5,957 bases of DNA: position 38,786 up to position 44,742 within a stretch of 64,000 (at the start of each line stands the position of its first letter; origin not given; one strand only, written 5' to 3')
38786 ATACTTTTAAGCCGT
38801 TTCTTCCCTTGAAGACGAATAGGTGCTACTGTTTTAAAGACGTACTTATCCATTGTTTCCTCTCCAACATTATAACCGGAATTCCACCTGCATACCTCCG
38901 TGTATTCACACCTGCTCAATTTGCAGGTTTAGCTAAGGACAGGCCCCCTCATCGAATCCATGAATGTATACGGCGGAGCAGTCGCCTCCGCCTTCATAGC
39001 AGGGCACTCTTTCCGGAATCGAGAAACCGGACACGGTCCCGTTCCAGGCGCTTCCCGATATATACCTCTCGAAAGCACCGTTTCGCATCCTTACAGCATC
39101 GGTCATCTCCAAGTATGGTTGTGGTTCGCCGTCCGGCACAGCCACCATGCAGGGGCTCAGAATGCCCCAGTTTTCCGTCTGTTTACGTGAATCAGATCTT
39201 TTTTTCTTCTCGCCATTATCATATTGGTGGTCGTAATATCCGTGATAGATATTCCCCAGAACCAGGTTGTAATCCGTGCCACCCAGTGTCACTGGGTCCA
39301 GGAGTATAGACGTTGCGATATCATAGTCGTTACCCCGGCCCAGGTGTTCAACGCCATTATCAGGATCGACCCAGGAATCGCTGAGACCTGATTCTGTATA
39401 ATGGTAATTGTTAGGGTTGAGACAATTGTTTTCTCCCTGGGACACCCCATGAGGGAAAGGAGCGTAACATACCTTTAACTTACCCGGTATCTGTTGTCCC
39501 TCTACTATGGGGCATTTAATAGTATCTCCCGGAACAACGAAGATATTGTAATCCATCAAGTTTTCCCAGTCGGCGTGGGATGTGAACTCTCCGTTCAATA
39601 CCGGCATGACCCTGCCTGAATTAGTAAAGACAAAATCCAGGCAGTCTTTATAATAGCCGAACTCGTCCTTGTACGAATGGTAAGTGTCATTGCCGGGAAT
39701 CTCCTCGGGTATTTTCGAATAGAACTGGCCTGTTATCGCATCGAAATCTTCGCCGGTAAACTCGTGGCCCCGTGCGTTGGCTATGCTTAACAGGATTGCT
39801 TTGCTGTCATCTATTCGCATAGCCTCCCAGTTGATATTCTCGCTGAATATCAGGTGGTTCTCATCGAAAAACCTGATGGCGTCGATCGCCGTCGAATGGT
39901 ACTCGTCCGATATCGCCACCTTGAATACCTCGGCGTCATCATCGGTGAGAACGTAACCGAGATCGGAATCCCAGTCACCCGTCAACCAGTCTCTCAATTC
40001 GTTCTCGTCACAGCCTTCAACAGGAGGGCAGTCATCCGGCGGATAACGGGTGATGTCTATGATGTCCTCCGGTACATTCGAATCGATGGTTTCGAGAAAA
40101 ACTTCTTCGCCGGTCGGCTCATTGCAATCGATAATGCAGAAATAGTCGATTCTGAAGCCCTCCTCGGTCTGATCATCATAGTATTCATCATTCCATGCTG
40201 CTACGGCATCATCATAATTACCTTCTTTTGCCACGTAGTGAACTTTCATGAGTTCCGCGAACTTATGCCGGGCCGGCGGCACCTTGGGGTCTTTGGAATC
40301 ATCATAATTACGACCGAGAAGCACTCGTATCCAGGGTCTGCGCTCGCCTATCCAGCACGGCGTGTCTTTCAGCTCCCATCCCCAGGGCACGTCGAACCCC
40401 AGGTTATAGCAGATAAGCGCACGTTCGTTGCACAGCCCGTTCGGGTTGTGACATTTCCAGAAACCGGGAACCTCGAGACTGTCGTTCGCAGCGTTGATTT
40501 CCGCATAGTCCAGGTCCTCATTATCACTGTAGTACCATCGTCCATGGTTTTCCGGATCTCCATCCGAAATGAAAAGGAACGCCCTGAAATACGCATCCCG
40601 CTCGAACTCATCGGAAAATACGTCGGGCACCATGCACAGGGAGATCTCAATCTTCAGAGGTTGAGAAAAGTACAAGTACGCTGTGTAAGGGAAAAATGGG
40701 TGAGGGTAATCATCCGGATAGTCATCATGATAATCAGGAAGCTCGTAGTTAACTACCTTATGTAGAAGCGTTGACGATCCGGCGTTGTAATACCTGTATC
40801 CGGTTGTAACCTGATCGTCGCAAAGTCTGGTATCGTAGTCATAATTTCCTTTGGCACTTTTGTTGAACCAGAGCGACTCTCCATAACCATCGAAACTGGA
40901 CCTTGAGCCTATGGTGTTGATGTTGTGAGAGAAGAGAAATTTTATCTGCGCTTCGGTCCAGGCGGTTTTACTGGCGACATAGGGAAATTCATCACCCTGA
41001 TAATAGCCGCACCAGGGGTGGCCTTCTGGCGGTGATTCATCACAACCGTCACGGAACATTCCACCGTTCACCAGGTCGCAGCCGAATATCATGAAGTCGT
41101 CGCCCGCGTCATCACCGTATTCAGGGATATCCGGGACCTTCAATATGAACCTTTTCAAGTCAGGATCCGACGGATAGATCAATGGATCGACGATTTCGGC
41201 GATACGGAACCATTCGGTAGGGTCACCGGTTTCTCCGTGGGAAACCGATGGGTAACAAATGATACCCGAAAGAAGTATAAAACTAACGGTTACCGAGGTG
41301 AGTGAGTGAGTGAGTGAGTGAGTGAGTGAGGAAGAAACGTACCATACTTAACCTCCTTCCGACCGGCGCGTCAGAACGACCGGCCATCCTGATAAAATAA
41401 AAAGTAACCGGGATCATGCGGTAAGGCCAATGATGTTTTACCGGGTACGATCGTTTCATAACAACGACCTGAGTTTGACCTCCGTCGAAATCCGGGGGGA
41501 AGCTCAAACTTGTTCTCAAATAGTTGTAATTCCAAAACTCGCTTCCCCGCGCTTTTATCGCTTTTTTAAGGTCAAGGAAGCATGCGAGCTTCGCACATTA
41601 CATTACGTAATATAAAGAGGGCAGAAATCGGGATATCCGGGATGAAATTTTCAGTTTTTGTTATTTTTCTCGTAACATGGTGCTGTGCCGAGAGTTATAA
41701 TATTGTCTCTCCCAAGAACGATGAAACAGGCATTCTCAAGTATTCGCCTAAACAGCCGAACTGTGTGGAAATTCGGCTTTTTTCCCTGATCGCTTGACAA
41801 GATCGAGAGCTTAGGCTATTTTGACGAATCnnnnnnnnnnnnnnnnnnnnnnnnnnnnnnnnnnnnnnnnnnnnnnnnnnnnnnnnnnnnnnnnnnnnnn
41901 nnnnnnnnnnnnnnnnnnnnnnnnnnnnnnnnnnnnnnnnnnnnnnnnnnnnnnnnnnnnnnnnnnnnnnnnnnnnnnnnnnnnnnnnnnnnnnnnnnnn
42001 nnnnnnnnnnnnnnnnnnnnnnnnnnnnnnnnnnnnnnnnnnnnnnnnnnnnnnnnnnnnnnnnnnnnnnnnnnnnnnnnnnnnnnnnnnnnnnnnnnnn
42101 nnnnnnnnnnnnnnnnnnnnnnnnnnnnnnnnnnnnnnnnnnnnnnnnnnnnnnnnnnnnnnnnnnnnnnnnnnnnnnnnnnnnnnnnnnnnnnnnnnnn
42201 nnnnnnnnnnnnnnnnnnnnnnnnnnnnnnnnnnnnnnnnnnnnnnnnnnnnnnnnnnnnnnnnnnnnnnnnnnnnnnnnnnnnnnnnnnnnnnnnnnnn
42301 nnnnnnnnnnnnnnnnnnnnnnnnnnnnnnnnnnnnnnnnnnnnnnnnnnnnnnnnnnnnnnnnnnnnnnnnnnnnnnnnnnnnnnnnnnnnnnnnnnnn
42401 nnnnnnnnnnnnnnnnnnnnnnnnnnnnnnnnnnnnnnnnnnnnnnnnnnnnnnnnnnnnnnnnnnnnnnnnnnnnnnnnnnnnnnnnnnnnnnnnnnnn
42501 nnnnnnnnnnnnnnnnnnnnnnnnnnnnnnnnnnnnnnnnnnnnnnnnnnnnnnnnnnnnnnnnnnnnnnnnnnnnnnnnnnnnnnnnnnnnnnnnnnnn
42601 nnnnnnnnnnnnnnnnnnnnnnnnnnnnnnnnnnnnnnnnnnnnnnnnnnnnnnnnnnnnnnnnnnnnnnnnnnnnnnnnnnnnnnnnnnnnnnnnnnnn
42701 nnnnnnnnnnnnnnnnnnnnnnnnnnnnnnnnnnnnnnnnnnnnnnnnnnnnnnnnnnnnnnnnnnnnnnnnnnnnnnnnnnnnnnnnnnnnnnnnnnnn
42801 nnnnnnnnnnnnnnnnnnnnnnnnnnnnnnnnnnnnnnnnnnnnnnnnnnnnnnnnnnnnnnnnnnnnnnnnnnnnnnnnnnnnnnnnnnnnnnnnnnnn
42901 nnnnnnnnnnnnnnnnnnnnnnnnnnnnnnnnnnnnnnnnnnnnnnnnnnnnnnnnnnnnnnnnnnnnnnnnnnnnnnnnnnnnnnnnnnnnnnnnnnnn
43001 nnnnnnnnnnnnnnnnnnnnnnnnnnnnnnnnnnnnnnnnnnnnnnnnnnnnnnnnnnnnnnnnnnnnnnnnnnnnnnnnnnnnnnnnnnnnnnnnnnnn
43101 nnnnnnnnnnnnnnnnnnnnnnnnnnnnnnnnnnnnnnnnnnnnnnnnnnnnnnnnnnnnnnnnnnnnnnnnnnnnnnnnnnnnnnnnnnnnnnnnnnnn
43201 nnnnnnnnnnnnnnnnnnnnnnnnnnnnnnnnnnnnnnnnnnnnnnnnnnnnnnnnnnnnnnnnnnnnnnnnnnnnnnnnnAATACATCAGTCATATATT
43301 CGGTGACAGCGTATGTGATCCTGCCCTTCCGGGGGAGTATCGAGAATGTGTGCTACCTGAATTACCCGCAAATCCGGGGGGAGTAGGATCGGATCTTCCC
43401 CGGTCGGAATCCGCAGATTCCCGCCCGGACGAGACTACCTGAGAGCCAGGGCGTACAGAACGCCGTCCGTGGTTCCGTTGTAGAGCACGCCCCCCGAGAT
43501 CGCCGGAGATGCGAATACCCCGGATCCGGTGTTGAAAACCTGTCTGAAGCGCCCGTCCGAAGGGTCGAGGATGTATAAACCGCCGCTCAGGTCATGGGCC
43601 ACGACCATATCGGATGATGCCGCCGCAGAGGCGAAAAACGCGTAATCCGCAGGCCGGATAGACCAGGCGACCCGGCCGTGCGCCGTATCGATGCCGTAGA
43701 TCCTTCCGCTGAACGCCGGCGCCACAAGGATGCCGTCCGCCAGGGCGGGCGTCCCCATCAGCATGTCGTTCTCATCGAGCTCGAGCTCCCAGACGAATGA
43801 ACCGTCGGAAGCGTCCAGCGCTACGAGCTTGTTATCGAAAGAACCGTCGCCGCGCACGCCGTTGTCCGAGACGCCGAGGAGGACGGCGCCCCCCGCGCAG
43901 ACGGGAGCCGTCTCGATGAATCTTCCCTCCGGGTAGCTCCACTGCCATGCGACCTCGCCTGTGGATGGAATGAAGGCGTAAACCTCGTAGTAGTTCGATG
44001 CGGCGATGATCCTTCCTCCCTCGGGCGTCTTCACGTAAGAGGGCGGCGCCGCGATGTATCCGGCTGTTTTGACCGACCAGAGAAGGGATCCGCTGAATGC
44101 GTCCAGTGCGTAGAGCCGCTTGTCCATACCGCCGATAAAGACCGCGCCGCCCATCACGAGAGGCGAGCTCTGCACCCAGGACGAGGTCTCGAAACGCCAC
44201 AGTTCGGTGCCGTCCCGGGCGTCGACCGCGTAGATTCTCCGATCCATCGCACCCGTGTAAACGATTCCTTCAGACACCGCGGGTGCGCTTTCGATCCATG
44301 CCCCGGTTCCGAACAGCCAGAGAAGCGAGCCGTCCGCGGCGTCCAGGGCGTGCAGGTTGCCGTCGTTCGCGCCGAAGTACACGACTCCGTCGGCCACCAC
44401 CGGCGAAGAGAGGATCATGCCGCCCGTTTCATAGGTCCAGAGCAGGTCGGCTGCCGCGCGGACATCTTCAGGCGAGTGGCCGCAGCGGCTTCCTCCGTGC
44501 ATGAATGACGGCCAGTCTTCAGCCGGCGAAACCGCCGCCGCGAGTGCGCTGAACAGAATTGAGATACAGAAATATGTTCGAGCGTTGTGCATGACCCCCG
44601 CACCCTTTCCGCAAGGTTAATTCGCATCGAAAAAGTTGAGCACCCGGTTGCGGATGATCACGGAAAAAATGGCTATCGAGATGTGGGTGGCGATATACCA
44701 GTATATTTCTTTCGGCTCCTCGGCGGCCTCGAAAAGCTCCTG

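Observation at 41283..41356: (TCAC)8 tetranucleotide tract between a strong RBS+ATG and a frameshifted 749-aa secreted-protein gene: candidate phase-variation (contingency) switch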

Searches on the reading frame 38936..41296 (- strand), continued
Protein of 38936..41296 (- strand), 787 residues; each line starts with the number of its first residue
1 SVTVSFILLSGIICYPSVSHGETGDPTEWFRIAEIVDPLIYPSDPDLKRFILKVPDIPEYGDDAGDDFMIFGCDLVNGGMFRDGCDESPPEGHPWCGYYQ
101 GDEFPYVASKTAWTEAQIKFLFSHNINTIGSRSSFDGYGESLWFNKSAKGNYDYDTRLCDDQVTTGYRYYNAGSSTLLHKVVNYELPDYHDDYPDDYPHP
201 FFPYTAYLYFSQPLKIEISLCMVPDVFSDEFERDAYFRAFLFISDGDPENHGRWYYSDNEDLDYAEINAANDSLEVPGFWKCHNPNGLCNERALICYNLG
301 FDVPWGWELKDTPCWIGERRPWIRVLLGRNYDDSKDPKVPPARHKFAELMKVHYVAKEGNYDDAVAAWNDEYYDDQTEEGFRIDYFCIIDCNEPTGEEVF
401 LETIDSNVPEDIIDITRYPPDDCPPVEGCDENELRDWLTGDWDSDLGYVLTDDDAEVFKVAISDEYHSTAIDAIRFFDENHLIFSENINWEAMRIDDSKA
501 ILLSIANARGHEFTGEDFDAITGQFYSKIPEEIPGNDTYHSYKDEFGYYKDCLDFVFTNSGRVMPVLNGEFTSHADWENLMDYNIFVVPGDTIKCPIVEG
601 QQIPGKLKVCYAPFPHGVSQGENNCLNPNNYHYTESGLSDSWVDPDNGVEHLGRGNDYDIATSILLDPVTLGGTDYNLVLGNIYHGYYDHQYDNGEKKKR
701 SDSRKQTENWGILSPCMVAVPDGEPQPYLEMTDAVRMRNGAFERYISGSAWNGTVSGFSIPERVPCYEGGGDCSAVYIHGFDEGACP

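Call 80: list_cluster_members(proteins=[P0001, P0002, P0003, P0004, P0005, P0008, P0009, P0010, P0017, P0012])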
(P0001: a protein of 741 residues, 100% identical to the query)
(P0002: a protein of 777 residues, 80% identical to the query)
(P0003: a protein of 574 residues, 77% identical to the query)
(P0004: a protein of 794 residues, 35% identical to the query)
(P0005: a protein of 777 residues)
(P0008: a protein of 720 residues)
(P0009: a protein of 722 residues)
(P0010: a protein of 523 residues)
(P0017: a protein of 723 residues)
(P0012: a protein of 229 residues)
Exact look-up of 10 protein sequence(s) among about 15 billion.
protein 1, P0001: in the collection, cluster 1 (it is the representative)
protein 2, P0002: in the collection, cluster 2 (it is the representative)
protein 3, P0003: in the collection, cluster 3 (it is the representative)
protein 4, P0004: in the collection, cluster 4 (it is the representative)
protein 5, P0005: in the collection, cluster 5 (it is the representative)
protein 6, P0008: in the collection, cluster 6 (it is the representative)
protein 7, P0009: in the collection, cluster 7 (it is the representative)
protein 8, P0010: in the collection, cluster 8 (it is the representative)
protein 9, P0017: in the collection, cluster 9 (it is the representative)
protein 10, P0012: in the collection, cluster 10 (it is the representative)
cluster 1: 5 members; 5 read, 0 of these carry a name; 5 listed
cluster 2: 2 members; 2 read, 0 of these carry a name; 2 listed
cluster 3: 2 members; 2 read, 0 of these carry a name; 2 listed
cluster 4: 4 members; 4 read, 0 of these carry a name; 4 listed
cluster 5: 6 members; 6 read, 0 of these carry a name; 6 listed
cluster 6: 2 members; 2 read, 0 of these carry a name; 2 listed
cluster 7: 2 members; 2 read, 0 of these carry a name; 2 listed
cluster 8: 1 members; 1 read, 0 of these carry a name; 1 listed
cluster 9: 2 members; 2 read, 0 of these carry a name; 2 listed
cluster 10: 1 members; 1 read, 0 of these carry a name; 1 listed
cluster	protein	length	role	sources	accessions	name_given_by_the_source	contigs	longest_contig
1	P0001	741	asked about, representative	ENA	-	-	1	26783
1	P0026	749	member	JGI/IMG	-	-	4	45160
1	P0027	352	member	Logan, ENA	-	-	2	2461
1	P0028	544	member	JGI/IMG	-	-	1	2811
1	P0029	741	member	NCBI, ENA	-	-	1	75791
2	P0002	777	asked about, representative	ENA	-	-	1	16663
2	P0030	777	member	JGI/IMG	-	-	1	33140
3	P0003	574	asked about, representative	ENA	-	-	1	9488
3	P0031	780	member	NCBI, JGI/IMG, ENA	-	-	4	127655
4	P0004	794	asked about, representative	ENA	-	-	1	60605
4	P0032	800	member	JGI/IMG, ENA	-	-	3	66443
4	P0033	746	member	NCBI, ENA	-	-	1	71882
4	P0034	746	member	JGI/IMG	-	-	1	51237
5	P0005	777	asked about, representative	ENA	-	-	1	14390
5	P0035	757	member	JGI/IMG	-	-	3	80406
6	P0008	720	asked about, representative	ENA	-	-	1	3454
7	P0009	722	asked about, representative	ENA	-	-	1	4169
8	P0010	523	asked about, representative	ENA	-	-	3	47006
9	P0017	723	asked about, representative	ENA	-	-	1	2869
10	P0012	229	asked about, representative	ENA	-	-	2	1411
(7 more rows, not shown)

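Call 83: find_encoding_contigs(protein=P0033, flank=3000, max_places=10)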
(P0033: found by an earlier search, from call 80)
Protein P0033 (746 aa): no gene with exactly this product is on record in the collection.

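Call 90: search_dna_similar(query=window:38936-41296:-, collection=plasmids, mode=protein, max_evalue=0.001, max_rows=5)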
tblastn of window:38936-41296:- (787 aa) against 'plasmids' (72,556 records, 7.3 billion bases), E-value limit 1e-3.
No match.

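Call 91: search_dna_similar(query=window:38936-41296:-, collection=phages, mode=protein, max_evalue=0.001, max_rows=5)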
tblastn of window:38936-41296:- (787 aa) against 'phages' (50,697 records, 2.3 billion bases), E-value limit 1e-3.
No match.

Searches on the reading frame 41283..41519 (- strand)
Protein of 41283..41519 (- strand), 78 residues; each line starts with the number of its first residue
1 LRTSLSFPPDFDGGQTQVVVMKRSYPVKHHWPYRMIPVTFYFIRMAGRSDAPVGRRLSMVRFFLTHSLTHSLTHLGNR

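Call 38: search_protein_families(library=pfam, proteins=[window:41283-41519:-], max_evalue=0.01)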
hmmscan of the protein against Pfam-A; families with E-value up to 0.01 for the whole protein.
window:41283-41519:- (78 aa): 0 families

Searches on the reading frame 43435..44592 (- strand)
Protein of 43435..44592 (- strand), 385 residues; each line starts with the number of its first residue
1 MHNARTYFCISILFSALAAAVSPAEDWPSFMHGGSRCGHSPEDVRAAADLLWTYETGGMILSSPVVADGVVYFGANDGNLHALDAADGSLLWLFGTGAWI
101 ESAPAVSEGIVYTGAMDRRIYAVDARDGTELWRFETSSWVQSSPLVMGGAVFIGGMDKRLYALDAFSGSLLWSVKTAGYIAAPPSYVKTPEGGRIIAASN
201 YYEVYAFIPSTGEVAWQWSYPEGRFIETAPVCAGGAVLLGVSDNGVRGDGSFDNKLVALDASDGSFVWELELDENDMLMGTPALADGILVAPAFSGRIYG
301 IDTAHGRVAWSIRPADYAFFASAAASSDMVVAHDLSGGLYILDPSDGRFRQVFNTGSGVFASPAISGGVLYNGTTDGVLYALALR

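Call 7: search_protein_families(library=pfam, proteins=[window:43435-44592:-], max_evalue=0.01)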
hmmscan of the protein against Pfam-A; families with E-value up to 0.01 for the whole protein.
window:43435-44592:- (385 aa): 4 families
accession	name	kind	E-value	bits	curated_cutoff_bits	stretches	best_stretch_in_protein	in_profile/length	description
PF13570.13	Beta-prop_ACSF4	-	6.8e-45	154.3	133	3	83-241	34-192/329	Beta-alanine-activating enzyme, beta-propeller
PF13360.13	PQQ_2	-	5.3e-44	151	27.6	3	102-224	27-150/233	Outer membrane protein assembly factor BamB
PF01011.28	PQQ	-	6.9e-20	71.7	26.7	2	100-141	49-90/595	Glucose/ethanol/alcohol dehydrogenase, beta-propeller domain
PF25292.1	Beta-prop_CGLA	-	3.8e-06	27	26.8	0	114-182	50-120/316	Lambda-carrageenase beta-propeller domain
